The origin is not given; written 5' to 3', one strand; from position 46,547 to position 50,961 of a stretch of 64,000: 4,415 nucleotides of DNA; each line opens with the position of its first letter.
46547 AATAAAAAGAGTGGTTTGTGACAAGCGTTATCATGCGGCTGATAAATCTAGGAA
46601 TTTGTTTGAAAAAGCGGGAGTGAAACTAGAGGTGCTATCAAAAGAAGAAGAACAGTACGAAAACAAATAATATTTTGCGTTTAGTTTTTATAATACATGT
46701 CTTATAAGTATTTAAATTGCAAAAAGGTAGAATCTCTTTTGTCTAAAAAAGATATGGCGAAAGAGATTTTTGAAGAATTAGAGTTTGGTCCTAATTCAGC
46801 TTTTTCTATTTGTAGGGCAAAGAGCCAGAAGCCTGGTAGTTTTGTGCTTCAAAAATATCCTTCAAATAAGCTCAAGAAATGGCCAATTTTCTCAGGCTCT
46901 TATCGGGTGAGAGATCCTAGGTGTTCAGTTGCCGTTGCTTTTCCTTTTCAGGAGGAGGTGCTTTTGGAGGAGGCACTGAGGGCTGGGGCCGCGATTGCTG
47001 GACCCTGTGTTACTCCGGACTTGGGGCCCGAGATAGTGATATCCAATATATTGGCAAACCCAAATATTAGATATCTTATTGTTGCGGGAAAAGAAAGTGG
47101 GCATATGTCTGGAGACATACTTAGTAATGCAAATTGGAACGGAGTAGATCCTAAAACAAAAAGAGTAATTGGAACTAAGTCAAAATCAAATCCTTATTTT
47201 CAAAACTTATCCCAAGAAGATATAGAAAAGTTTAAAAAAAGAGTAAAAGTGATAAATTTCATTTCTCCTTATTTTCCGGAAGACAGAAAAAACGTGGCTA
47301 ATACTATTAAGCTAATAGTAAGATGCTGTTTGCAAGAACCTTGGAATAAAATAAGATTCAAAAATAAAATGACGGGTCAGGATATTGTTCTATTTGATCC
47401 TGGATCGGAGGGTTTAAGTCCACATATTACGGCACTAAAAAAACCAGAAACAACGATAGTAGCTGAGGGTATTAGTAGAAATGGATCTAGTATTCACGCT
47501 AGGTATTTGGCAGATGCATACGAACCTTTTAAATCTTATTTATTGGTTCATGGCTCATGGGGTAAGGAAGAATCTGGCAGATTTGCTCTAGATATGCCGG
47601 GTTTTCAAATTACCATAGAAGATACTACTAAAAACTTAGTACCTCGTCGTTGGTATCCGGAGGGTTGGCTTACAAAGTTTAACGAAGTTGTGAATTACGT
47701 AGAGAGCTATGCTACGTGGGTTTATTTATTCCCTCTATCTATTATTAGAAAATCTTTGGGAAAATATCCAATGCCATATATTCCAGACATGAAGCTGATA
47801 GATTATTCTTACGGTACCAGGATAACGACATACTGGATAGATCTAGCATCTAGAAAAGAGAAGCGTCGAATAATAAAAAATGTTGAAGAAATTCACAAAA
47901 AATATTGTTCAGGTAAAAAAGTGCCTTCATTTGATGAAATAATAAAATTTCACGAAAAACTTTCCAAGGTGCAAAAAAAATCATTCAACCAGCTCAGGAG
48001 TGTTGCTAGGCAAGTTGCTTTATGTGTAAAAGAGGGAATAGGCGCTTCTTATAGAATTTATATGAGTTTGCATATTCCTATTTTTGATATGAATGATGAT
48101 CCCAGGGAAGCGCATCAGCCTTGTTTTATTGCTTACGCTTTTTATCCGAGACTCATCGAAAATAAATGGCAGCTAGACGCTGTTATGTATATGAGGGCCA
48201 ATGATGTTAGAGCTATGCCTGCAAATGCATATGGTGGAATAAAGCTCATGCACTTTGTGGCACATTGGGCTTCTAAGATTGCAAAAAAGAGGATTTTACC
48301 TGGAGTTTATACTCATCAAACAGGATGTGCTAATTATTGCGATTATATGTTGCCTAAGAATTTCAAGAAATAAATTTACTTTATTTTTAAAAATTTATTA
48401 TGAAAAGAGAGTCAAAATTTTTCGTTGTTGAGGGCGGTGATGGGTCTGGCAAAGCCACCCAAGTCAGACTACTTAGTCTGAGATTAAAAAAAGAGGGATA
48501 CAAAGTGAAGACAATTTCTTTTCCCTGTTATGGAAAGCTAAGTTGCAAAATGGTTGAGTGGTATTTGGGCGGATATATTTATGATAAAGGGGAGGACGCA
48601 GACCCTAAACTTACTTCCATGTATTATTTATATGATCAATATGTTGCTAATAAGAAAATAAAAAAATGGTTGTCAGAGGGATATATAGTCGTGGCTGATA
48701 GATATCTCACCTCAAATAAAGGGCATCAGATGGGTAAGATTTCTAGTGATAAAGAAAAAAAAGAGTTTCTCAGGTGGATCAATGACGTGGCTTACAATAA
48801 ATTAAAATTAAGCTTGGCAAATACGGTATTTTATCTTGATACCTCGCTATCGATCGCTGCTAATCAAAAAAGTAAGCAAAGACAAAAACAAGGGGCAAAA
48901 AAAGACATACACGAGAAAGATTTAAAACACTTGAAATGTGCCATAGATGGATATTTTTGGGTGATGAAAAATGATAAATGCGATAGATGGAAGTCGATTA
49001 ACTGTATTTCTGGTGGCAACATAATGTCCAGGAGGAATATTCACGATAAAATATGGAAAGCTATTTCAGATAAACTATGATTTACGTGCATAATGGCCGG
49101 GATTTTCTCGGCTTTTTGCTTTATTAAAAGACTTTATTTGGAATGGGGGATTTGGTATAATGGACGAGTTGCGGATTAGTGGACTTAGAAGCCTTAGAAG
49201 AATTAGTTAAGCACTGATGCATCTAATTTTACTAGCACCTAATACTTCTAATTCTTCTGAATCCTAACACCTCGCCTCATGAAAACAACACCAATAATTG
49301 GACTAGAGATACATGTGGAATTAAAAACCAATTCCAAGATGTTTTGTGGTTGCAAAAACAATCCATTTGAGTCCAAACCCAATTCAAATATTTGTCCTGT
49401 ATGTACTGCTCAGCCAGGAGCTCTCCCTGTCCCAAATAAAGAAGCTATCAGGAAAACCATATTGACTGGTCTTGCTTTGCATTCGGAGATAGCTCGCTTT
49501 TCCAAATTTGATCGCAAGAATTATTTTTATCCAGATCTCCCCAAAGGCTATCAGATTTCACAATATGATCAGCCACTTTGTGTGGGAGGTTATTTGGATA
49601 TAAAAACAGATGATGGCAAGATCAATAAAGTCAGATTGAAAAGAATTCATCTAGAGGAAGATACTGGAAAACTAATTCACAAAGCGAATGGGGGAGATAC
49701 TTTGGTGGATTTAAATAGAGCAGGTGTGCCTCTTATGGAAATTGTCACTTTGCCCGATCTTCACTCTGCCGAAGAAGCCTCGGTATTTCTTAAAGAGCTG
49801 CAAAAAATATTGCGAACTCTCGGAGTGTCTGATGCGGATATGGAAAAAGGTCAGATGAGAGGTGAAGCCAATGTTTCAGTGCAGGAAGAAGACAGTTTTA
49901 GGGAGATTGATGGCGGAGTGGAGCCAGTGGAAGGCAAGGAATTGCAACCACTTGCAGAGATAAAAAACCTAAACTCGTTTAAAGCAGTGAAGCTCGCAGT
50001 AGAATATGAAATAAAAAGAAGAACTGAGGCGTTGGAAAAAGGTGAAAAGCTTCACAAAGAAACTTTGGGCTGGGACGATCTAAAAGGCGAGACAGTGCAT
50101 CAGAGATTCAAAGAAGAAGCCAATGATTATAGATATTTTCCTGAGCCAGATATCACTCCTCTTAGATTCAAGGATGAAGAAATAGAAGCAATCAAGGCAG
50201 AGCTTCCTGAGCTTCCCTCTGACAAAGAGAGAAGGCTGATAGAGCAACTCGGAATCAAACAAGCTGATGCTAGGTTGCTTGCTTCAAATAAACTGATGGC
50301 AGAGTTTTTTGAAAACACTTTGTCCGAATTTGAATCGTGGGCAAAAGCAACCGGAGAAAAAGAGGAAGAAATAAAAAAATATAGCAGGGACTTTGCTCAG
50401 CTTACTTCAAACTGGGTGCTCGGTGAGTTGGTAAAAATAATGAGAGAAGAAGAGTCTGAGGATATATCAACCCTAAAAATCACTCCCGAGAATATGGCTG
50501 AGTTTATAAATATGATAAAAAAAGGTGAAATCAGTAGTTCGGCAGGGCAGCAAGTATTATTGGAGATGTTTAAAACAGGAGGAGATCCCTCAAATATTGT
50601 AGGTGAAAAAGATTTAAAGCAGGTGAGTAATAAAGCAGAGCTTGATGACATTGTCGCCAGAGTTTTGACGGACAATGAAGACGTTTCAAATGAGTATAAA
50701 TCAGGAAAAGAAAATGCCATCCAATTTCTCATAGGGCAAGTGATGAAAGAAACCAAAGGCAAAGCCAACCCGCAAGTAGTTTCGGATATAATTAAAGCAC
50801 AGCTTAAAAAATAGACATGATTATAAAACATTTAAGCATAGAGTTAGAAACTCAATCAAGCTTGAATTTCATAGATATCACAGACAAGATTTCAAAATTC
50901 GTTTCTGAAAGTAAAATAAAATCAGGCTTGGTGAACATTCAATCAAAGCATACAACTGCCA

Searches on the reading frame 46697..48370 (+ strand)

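Call 76: search_protein_families(library=pfam, proteins=[window:46697-48370:+], max_evalue=0.001)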
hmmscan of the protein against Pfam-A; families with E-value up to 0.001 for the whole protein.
window:46697-48370:+ (558 aa): 1 family
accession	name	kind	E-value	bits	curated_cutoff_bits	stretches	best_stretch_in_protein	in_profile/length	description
PF04208.19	MtrA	-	1.1e-32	113.5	25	1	59-206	5-147/173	Tetrahydromethanopterin S-methyltransferase, subunit A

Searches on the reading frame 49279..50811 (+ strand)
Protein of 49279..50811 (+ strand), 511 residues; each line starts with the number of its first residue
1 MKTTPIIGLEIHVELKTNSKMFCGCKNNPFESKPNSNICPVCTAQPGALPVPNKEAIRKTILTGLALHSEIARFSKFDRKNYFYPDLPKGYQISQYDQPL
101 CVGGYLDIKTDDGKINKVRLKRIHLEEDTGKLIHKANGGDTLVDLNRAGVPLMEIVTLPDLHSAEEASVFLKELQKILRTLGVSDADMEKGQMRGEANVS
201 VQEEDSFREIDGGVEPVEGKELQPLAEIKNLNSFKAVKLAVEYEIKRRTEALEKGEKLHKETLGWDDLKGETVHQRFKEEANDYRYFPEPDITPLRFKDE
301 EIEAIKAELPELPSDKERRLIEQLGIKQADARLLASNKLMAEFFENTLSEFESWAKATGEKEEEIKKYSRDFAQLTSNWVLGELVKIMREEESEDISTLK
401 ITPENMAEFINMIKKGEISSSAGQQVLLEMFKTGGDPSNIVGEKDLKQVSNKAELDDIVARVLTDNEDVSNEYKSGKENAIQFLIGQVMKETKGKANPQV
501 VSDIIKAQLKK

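Call 76: search_protein_families(library=pfam, proteins=[window:49279-50811:+], max_evalue=0.001)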
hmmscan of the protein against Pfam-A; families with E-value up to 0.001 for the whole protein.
window:49279-50811:+ (511 aa): 2 families
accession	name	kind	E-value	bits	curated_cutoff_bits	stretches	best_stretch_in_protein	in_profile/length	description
PF02934.20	GatB_N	-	4.5e-110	367.6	23.4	1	6-302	2-276/277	GatB/GatE catalytic domain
PF02637.23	GatB_Yqey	-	4.7e-43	147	27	1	364-509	5-148/148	GatB domain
